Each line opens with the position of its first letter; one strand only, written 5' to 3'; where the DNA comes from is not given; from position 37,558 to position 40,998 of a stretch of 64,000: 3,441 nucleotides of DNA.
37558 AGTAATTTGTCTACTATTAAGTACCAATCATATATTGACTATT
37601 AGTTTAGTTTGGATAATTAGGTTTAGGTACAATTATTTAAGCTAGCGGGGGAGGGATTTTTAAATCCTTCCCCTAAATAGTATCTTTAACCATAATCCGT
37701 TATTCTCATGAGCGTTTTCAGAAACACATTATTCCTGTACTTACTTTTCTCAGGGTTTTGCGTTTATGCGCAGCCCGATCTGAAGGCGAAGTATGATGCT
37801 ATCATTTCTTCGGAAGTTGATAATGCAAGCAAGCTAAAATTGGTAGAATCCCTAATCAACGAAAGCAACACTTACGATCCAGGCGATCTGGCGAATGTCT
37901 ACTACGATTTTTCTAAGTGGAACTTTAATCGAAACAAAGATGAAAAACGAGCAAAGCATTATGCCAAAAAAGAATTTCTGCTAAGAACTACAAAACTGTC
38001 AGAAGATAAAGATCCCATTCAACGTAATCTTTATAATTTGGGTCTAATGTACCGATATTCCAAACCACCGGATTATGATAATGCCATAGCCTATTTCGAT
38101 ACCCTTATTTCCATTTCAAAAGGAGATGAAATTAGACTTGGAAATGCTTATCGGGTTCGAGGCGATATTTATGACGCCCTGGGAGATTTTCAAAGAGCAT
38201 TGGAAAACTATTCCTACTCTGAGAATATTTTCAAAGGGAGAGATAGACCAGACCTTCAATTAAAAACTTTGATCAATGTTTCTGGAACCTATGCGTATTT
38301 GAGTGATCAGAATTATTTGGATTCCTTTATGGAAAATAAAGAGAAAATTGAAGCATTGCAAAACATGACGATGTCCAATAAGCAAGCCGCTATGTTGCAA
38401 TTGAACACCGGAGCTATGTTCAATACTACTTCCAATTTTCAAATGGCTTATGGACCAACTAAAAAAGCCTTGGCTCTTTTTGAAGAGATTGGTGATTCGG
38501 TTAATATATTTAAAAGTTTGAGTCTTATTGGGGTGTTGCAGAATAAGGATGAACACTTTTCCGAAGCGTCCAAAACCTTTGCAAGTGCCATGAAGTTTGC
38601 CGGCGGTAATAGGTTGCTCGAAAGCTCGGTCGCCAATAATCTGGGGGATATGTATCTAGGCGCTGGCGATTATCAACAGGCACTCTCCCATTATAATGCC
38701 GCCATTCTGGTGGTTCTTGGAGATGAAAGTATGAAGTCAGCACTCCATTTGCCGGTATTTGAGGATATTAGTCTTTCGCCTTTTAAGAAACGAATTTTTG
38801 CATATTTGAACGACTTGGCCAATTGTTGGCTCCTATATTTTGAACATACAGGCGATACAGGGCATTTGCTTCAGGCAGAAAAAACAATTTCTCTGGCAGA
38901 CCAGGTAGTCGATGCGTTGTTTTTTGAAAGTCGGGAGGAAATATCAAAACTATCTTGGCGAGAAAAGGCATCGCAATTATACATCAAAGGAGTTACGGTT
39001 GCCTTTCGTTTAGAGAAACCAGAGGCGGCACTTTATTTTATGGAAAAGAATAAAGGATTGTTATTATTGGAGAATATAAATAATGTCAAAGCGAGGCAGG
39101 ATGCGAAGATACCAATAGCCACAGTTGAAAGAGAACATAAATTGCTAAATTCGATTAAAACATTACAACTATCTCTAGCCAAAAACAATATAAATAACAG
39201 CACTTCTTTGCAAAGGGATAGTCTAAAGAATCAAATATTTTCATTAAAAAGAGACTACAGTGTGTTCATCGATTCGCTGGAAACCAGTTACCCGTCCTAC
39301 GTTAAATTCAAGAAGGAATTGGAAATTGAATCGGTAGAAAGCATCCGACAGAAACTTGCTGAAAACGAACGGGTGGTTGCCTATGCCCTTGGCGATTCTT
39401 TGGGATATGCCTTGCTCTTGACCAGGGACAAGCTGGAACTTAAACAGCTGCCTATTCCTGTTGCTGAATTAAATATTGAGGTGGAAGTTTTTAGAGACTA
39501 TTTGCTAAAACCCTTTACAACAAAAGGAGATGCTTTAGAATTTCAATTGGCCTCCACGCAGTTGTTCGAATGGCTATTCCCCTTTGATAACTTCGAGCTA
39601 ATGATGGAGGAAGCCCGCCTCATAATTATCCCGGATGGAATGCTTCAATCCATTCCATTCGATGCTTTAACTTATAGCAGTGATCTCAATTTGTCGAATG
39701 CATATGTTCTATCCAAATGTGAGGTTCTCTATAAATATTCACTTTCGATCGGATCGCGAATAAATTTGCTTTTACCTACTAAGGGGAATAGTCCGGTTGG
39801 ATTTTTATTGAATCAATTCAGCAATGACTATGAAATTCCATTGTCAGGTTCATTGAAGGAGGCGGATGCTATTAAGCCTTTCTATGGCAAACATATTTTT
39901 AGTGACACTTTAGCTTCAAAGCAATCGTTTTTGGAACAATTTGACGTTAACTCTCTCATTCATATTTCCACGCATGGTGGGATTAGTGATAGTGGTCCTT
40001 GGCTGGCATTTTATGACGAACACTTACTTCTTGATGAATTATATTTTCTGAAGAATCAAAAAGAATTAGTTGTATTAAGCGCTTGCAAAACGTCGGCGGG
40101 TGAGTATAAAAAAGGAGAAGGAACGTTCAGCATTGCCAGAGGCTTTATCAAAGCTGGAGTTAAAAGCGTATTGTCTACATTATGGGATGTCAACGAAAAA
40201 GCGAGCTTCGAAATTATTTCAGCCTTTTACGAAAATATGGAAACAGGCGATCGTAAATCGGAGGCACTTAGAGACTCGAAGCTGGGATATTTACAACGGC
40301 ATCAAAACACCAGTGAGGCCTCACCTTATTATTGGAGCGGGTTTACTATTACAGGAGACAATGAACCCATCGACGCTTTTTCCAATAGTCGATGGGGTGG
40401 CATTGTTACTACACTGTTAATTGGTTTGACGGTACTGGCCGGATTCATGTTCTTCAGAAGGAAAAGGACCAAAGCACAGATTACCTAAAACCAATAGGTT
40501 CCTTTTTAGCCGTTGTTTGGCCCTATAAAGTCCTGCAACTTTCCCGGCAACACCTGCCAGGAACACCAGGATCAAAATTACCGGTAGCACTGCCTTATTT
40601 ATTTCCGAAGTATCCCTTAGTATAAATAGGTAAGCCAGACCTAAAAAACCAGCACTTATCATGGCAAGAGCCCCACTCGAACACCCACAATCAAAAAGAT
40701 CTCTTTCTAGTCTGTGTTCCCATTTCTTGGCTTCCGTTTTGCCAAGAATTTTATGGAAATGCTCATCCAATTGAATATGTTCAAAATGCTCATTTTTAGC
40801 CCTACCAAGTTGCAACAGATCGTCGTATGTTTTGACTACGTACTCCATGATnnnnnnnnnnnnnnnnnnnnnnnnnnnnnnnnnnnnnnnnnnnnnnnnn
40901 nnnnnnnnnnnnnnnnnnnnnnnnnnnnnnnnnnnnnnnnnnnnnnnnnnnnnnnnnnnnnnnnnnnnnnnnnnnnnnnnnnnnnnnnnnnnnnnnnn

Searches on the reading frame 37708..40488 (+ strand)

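Call 5: search_protein_families(library=pfam, proteins=[window:37708-40488:+], max_evalue=0.1)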
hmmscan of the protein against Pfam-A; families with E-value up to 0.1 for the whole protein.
window:37708-40488:+ (926 aa): 14 families
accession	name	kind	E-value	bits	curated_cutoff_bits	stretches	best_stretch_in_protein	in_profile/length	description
PF12770.12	CHAT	-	5.9e-43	147.8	24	1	616-884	4-289/289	CHAT domain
PF13424.12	TPR_12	-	4.1e-16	59.4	30.1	2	298-333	37-72/77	Tetratricopeptide repeat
PF00515.34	TPR_1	-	4.5e-10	39.4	27.8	2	310-333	5-28/34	Tetratricopeptide repeat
PF07719.23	TPR_2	-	1.1e-09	38.1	27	2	309-333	4-28/34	Tetratricopeptide repeat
PF13181.12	TPR_8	-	6.7e-07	29.4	25.7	0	310-333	5-28/34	Tetratricopeptide repeat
PF13176.12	TPR_7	-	7.8e-07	29.1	27.9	0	311-336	4-29/36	Tetratricopeptide repeat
PF13432.12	TPR_16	-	0.00012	22.9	32.7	0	307-333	32-58/65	Tetratricopeptide repeat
PF13174.12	TPR_6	-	0.00033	21.6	26.3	0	143-168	5-30/33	Tetratricopeptide repeat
PF13428.12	TPR_14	-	0.0035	18.3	23.5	0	144-171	7-34/44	Tetratricopeptide repeat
PF25063.1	ARM_TT21_C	-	0.014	15.7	35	0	268-325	129-183/209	Tetratricopeptide repeat protein 21 C-terminal ARM domain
PF14938.12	SNAP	-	0.015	15.2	25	0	224-310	110-197/282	Soluble NSF attachment protein, SNAP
PF13374.12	TPR_10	-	0.045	14.2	27.5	0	308-329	4-25/42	Tetratricopeptide repeat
PF09976.15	TPR_21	-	0.069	13.3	25.5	0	208-334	56-174/193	Tetratricopeptide repeat-like domain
PF11118.13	DUF2627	-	0.084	13.9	22.4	0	902-922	48-69/76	Protein of unknown function (DUF2627)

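Call 6: search_protein_families(library=ncbifam, proteins=[window:37708-40488:+], max_evalue=0.1)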
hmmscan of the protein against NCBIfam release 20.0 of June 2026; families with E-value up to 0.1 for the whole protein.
window:37708-40488:+ (926 aa): 5 families
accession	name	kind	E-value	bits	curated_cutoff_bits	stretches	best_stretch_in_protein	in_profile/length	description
NF052312.1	T9SS_PorW_SprE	equivalog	0.00011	21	250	1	274-336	296-358/716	type IX secretion system periplasmic lipoprotein PorW/SprE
NF053520.1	HK_Porph_FimS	equivalog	0.00045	18.6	600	1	201-327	138-265/618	sensor histidine kinase FimS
NF041717.1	HaaA_phane_TPR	equivalog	0.00084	17.5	1125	1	210-299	775-863/882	cyclophane-containing RiPP biosynthesis TPR protein HaaT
NF041237.1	CAS_csx29_CRASP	exception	0.0045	15.9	300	1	636-883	422-668/670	type III-E CRISPR-associated TPR-CHAT protein Csx29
NF047507.1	TPR_BatC_Lepto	exception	0.0052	16.3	175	0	82-171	32-122/214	TPR repeat-containing protein BatC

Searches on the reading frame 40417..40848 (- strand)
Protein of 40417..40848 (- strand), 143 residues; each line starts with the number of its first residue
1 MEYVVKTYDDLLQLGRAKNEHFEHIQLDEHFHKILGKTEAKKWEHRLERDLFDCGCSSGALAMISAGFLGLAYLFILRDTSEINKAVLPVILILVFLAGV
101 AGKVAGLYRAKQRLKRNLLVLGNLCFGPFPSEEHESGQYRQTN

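Call 5: search_protein_families(library=pfam, proteins=[window:40417-40848:-], max_evalue=0.1)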
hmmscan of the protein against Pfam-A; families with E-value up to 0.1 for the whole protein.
window:40417-40848:- (143 aa): 3 families
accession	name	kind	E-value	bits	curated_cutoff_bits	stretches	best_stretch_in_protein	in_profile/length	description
PF09925.14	DUF2157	-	0.0013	18.8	32.4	1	33-128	16-107/146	Predicted membrane protein (DUF2157)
PF12442.13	DUF3681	-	0.011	16.6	24.3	1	45-117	3-72/96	Protein of unknown function (DUF3681)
PF13567.11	DUF4131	-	0.092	12.9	31.6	0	58-117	5-61/165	Domain of unknown function (DUF4131)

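Call 6: search_protein_families(library=ncbifam, proteins=[window:40417-40848:-], max_evalue=0.1)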
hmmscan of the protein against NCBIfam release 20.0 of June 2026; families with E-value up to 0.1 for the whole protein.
window:40417-40848:- (143 aa): 0 families
